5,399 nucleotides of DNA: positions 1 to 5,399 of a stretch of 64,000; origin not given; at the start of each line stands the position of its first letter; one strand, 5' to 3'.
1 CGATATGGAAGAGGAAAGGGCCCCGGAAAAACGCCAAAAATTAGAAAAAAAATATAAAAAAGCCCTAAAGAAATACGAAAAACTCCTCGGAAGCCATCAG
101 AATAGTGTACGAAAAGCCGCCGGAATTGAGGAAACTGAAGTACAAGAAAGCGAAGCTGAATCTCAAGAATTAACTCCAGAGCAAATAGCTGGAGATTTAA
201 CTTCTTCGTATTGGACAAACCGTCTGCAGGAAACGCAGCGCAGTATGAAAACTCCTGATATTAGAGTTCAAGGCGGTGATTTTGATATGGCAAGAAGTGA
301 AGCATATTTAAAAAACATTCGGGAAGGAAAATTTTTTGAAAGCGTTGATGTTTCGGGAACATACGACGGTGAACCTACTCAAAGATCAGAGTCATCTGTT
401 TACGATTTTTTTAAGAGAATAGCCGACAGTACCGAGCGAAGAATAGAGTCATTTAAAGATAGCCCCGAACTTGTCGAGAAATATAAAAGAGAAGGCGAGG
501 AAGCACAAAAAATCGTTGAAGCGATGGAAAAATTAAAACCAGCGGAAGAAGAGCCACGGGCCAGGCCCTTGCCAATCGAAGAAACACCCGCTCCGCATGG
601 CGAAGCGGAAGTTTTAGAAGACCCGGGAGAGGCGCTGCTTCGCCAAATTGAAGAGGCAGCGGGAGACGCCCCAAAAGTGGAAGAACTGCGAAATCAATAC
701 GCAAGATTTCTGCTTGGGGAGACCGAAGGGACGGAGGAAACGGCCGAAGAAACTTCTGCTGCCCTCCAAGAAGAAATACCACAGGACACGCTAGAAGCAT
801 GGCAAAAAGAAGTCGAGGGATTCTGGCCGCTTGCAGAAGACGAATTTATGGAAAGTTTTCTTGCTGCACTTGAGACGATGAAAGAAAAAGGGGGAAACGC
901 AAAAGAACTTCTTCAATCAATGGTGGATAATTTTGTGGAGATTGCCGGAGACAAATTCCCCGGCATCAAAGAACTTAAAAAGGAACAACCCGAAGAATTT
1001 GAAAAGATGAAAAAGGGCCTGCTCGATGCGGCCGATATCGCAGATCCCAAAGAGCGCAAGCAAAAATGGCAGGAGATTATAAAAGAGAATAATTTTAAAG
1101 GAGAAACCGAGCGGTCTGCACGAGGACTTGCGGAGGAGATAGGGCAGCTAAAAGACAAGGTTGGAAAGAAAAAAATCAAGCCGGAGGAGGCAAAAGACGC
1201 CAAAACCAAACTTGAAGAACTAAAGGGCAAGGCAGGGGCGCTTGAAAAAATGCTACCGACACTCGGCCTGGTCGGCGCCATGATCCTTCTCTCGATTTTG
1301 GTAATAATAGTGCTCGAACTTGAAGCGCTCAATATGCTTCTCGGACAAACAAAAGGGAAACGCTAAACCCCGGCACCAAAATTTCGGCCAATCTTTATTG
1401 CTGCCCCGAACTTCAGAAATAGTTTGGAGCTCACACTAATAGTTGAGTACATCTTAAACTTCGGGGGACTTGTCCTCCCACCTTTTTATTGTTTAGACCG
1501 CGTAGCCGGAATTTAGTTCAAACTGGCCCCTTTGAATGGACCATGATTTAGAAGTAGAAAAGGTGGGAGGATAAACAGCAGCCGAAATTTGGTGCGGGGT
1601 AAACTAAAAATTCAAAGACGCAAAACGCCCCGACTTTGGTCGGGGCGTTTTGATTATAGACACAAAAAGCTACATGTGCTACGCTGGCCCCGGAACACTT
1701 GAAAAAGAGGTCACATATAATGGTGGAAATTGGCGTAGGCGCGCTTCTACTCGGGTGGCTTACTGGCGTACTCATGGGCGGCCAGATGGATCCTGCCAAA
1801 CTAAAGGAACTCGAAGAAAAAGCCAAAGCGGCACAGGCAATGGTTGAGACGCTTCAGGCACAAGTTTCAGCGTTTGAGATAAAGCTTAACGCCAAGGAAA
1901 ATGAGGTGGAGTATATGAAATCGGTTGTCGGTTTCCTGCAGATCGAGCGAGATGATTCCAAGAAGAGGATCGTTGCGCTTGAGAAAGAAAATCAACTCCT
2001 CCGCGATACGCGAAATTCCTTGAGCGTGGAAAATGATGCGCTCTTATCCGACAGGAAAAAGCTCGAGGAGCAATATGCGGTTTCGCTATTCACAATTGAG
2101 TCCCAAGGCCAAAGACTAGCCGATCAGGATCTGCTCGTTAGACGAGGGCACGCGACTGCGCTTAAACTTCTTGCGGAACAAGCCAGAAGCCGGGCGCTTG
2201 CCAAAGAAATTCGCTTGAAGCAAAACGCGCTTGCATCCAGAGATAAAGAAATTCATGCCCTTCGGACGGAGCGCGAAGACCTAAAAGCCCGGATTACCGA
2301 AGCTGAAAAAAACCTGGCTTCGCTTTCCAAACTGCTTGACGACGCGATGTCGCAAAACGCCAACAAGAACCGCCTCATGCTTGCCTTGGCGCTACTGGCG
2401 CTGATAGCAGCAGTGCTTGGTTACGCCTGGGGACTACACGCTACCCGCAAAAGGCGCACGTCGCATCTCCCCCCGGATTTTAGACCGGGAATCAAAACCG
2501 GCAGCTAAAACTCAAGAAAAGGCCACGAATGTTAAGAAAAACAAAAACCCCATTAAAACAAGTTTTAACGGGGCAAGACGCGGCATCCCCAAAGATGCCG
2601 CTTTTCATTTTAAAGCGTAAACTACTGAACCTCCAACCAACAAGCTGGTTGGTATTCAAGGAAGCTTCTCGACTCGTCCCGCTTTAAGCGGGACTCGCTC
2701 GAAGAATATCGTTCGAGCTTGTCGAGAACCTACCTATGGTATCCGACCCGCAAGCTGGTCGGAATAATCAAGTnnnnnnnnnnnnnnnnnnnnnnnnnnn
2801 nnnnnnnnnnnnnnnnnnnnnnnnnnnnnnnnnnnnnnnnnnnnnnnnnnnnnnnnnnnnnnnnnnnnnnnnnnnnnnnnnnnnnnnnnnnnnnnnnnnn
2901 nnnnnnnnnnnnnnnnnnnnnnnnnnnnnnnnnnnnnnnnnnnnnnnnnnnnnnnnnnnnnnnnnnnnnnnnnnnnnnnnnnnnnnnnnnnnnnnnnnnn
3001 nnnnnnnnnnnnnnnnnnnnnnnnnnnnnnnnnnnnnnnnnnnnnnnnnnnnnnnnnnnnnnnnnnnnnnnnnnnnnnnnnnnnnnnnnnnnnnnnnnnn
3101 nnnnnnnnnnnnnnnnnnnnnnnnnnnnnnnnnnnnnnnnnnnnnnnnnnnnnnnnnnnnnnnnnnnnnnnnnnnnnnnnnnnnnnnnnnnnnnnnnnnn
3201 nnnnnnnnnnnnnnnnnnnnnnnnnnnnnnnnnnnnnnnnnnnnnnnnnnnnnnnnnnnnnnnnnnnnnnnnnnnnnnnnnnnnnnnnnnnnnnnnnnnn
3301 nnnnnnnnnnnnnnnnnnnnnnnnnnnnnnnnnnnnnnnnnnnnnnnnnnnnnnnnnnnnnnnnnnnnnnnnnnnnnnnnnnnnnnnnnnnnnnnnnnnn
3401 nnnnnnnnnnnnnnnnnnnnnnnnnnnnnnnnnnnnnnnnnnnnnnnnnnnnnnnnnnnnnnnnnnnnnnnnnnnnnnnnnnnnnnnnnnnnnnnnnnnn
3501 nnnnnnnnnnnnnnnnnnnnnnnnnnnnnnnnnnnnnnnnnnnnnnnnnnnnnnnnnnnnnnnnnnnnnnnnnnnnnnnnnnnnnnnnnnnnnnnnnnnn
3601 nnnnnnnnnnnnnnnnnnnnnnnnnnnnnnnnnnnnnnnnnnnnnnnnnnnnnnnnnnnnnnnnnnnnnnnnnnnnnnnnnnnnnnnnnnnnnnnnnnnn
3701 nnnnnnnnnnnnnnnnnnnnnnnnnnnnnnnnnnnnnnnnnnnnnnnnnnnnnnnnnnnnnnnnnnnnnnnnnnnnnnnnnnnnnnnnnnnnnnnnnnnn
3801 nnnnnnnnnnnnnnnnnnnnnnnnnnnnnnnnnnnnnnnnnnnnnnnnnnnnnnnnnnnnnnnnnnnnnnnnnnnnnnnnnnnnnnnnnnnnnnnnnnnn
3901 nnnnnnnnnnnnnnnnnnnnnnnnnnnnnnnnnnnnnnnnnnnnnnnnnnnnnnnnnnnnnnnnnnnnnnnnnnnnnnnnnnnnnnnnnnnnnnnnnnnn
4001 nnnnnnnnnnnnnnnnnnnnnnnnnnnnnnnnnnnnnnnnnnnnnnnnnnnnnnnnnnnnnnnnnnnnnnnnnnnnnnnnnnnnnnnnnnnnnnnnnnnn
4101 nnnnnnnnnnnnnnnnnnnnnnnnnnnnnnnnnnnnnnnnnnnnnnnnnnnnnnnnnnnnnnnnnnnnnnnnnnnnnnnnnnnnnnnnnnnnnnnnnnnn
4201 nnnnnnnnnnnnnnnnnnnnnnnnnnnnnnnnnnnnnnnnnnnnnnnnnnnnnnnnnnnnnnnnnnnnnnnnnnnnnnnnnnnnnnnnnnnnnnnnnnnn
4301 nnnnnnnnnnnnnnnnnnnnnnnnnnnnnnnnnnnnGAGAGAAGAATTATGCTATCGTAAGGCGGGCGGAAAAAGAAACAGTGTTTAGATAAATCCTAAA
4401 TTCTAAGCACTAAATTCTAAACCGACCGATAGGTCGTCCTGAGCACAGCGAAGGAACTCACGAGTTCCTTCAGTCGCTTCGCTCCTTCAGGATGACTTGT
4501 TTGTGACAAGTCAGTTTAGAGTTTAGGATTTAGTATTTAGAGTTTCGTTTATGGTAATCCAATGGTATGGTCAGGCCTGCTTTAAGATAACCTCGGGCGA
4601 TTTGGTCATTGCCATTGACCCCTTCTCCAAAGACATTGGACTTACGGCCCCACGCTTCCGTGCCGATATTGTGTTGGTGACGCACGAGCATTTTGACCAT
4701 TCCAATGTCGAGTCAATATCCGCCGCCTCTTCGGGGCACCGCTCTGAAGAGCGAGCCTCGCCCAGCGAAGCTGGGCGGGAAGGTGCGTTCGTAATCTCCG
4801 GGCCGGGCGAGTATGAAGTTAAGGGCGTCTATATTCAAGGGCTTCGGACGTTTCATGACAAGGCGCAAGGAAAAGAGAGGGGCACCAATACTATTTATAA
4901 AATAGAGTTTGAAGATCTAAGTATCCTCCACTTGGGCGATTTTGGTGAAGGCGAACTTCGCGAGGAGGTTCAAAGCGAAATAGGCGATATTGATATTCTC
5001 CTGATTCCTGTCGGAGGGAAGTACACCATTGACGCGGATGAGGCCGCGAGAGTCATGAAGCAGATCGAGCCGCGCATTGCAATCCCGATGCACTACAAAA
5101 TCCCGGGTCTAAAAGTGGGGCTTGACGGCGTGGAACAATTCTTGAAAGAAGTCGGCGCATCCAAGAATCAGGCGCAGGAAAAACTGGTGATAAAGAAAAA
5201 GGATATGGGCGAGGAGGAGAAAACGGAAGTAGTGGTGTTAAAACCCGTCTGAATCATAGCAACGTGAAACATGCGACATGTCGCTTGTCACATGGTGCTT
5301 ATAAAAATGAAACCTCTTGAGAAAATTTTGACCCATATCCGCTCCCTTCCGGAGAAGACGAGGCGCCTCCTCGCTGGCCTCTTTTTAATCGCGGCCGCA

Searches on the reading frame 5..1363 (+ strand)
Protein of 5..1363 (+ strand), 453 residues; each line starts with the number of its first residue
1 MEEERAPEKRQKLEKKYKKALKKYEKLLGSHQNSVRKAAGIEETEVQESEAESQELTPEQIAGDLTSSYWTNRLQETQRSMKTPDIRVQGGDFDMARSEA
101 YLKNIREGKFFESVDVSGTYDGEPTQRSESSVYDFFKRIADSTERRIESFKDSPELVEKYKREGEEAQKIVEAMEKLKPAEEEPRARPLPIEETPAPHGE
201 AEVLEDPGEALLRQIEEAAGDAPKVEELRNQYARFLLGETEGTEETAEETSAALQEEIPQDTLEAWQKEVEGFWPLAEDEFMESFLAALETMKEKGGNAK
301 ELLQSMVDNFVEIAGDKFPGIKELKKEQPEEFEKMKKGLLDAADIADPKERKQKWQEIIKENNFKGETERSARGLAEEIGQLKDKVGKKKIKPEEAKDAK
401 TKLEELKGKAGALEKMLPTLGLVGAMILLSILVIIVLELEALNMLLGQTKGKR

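Call 78: search_protein_families(library=pfam, proteins=[window:5-1363:+], max_evalue=0.001)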
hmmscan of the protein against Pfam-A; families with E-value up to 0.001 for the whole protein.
window:5-1363:+ (453 aa): 0 families

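Call 81: find_encoding_contigs(protein=window:5-1363:+, flank=10000, max_places=1)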
Protein window:5-1363:+ (453 aa): no gene with exactly this product is on record in the collection.

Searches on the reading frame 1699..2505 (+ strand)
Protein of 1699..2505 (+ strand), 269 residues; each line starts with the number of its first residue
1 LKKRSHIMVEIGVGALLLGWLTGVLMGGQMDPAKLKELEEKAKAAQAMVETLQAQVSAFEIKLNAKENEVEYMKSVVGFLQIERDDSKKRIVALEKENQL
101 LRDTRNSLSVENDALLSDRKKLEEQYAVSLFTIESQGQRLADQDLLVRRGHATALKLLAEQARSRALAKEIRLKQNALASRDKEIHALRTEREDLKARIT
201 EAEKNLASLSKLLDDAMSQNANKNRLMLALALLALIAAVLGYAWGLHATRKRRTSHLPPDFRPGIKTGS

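Call 78: search_protein_families(library=pfam, proteins=[window:1699-2505:+], max_evalue=0.001)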
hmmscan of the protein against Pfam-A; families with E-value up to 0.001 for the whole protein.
window:1699-2505:+ (269 aa): 0 families

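Call 83: find_encoding_contigs(protein=window:1720-2505:+, flank=10000, max_places=1)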
Protein window:1720-2505:+ (262 aa): 3 contigs read that carry it; 1 place shown.
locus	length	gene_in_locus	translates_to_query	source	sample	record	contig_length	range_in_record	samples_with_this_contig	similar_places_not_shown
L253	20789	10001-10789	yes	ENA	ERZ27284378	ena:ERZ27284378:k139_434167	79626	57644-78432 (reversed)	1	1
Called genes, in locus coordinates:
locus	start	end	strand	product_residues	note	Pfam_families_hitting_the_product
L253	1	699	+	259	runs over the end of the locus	-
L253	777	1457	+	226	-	PF00697:PRAI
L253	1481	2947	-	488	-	PF01142:TruD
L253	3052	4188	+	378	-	-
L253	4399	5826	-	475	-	PF00753:Lactamase_B (weak), PF10996:Beta-Casp (weak)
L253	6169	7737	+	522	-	-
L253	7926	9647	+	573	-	-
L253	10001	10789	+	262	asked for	-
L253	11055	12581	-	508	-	PF00575:S1 (weak), PF23459:S1_RRP5 (faint), PF00575:S1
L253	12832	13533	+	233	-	PF13483:Lactamase_B_3, PF12706:Lactamase_B_2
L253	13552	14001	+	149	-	-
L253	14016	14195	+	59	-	-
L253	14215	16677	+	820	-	PF00521:DNA_topoisoIV, PF03989:DNA_gyraseA_C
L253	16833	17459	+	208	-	PF13489:Methyltransf_23 (weak), PF01135:PCMT (weak), PF01209:Ubie_methyltran, PF02475:TRM5-TYW2_MTfase (weak), PF13847:Methyltransf_31, PF13649:Methyltransf_25, PF08241:Methyltransf_11, PF08242:Methyltransf_12, +1 more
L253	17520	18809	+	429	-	PF01547:SBP_bac_1, PF13416:SBP_bac_8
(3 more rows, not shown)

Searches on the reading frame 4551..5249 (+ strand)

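Call 78: search_protein_families(library=pfam, proteins=[window:4551-5249:+], max_evalue=0.001)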
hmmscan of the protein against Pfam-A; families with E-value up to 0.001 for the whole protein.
window:4551-5249:+ (233 aa): 2 families
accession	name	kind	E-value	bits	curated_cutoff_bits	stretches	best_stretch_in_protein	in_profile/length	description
PF13483.12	Lactamase_B_3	-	1.1e-48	165.7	24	1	3-181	2-160/160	Beta-lactamase superfamily domain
PF12706.13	Lactamase_B_2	-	2.8e-13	50.4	27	1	37-182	30-200/200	Beta-lactamase superfamily domain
